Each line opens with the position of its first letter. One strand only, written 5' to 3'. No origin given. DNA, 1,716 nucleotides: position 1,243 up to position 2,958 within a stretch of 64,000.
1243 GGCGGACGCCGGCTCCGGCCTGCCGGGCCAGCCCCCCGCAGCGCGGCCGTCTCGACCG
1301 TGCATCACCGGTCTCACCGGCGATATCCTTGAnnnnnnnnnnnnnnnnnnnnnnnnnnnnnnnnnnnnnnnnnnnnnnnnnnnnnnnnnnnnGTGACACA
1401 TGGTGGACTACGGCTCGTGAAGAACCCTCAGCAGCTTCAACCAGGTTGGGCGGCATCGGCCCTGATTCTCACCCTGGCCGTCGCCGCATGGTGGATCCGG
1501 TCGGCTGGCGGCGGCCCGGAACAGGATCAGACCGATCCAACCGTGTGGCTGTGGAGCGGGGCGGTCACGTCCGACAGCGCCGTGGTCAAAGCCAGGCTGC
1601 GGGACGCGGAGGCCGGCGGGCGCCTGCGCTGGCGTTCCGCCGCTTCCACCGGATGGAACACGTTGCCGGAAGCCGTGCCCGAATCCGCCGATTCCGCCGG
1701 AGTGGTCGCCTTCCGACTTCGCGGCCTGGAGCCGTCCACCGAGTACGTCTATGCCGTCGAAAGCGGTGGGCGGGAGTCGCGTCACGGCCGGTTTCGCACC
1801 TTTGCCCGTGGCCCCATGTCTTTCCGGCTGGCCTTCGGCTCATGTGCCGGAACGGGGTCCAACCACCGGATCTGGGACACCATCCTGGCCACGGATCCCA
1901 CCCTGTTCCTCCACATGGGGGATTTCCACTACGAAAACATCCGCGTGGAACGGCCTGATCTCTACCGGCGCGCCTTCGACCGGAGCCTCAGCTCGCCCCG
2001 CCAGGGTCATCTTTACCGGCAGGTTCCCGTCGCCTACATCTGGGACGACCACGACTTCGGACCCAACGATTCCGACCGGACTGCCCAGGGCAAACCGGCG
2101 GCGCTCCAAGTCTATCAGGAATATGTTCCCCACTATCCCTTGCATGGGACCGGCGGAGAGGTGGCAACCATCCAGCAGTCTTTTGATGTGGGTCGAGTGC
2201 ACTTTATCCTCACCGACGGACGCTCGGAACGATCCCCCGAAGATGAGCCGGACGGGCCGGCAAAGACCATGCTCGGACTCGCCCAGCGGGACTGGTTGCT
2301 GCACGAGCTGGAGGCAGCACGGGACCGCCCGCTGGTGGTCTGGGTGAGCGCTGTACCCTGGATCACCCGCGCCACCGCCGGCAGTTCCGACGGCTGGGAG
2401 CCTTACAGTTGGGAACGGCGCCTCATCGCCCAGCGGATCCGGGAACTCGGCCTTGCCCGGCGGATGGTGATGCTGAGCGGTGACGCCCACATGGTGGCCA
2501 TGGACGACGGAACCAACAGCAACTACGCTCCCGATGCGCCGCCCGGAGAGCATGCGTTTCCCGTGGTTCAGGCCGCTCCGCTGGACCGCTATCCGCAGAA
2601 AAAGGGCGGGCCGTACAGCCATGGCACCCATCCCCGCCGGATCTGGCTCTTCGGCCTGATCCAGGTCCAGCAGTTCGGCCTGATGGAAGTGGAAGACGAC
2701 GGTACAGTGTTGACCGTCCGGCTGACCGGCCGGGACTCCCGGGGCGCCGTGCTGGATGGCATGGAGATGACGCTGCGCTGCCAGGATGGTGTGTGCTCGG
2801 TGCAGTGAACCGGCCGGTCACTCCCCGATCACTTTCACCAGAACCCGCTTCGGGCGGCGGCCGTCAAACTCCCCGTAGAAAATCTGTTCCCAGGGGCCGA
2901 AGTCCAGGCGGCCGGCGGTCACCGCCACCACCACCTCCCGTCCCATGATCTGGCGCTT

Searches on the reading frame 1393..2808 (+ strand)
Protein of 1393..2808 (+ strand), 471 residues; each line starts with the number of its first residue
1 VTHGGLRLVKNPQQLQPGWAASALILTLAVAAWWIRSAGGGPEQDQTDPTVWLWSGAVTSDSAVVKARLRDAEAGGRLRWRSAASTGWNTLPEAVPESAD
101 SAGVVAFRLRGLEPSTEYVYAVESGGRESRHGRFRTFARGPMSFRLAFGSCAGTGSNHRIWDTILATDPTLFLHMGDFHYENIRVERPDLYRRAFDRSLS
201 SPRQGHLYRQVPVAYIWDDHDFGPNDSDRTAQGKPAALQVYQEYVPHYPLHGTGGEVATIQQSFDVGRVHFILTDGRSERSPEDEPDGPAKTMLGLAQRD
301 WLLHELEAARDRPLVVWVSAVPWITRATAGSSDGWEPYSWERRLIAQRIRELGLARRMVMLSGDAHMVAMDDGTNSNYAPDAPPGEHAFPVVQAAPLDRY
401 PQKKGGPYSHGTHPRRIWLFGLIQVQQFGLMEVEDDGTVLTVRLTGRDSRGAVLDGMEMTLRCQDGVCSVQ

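Call 75: find_encoding_contigs(protein=window:1393-2808:+, flank=10000, max_places=2)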
Protein window:1393-2808:+ (471 aa): no gene with exactly this product is on record in the collection.

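Call 87: list_cluster_members(proteins=[window:1393-2805:+, window:1417-2805:+, window:1543-2805:+, window:1582-2805:+])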
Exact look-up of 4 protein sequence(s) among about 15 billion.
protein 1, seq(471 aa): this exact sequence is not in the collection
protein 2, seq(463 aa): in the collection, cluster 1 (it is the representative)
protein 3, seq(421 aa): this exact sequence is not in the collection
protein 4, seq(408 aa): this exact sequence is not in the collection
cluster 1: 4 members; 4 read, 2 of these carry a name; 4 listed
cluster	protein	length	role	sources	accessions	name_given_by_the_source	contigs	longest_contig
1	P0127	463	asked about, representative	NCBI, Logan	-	-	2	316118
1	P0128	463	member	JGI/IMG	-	alkaline phosphatase D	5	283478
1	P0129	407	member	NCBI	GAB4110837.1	MAG: hypothetical protein Kow001_11860 [Acidobacteriota bacterium]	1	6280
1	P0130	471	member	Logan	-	-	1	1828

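Call 88: find_encoding_contigs(protein=P0129, flank=10000, max_places=2)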
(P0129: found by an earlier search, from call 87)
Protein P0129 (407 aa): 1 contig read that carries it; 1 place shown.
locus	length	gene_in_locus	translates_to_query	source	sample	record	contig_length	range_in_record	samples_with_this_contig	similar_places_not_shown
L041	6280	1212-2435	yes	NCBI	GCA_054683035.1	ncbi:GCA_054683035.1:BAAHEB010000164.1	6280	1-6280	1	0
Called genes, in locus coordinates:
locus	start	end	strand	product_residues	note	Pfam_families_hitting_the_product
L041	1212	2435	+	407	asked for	PF09423:PhoD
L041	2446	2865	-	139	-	PF01894:YjbQ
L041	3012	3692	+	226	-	PF00440:TetR_N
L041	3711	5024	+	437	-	PF02321:OEP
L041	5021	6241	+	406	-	PF25997:BSH_YhbJ (faint), PF00364:Biotin_lipoyl (faint), PF25917:BSH_RND, PF25973:BSH_CzcB, PF25881:HH_YBHG, PF25954:Beta-barrel_RND_2, PF25990:Beta-barrel_YknX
